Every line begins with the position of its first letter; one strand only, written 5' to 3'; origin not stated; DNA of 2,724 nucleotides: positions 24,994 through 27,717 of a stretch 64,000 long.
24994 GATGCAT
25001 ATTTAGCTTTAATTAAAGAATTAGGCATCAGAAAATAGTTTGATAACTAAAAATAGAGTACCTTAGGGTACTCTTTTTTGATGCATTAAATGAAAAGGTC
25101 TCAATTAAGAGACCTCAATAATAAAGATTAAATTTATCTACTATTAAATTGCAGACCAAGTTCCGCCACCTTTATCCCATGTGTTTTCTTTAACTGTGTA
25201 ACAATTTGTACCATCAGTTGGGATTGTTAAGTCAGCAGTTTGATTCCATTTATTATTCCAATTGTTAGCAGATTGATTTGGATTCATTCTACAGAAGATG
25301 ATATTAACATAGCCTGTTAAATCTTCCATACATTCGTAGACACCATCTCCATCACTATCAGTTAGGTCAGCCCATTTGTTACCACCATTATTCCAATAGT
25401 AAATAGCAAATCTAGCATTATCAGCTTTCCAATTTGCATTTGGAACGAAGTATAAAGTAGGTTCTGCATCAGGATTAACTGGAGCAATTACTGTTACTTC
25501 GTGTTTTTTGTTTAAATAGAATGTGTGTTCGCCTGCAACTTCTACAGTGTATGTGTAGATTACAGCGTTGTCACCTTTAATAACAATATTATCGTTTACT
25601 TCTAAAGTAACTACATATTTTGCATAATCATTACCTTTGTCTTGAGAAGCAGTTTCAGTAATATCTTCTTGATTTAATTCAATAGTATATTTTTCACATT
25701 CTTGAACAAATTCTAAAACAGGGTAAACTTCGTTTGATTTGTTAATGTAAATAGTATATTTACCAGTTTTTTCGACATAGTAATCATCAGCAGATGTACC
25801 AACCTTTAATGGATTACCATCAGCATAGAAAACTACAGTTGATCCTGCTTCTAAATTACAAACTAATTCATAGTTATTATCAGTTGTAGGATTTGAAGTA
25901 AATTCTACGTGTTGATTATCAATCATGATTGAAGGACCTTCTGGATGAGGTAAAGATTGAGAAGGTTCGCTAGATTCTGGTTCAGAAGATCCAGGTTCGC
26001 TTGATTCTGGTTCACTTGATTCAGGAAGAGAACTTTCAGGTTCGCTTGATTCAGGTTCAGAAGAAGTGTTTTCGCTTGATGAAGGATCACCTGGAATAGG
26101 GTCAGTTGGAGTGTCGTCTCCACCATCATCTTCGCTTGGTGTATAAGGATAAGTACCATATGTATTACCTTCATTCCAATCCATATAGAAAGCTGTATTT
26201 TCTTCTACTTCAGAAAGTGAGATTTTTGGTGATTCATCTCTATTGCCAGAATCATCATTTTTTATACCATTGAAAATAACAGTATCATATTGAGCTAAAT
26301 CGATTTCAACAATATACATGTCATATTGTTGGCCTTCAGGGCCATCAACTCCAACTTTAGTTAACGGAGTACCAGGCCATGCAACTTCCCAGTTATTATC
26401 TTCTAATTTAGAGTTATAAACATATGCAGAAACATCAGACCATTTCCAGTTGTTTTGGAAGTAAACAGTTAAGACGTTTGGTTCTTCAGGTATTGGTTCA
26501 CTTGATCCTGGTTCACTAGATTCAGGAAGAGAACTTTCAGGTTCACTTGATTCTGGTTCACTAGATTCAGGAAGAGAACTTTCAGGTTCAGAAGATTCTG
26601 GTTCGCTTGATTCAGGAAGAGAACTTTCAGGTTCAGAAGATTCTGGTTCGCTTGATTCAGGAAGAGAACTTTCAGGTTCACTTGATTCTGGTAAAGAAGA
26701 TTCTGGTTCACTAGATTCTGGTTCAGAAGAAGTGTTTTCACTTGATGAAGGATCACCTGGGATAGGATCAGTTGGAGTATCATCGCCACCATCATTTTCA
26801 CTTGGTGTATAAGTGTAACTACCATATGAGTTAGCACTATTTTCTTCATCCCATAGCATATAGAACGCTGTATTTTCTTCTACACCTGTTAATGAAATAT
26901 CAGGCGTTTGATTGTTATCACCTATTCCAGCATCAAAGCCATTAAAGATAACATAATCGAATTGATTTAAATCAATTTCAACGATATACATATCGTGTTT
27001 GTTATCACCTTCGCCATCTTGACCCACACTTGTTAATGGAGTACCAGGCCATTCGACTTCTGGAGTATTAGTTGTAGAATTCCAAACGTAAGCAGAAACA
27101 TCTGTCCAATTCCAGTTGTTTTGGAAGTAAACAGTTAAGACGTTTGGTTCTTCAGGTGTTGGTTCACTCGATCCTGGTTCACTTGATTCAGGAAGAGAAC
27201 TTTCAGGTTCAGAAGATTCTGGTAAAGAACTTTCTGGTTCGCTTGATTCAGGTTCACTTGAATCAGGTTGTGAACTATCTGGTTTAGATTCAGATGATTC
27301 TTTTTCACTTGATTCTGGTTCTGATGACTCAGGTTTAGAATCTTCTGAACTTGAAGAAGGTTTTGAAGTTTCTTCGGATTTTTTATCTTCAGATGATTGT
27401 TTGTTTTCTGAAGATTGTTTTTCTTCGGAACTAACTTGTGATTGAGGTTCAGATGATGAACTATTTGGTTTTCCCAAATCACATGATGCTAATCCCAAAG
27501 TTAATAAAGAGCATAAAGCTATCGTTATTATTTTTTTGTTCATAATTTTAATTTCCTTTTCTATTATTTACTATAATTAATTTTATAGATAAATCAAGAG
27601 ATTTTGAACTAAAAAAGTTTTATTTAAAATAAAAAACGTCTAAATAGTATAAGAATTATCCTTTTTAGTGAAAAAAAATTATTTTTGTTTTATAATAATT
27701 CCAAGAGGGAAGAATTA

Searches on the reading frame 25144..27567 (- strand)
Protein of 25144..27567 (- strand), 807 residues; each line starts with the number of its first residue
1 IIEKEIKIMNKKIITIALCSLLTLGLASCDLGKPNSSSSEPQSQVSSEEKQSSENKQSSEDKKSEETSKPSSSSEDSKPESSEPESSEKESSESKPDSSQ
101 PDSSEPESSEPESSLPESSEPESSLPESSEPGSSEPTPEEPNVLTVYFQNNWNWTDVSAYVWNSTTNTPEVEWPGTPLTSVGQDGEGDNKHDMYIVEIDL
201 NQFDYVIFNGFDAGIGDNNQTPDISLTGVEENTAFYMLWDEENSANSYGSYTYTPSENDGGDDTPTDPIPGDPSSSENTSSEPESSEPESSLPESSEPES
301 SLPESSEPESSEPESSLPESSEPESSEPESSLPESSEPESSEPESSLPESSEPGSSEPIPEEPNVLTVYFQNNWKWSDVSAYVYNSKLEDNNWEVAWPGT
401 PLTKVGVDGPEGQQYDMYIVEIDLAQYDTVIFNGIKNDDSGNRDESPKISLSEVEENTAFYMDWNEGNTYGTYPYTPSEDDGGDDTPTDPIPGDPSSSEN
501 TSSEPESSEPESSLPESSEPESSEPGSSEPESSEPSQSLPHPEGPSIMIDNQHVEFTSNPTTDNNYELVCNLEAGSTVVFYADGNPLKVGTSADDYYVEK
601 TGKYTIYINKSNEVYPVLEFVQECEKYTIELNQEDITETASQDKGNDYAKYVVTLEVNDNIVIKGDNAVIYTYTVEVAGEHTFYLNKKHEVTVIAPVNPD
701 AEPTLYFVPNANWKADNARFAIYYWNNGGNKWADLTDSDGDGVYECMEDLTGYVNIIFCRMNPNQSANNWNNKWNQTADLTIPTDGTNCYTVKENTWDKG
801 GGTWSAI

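Call 76: search_protein_families(library=pfam, proteins=[window:25144-27567:-], max_evalue=0.00001)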
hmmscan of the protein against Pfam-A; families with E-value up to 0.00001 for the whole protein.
window:25144-27567:- (807 aa): 1 family
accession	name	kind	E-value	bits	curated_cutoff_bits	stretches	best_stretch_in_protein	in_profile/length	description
PF16738.10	CBM26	-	1.5e-14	54.3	28.1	2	146-224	1-68/70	Starch-binding module 26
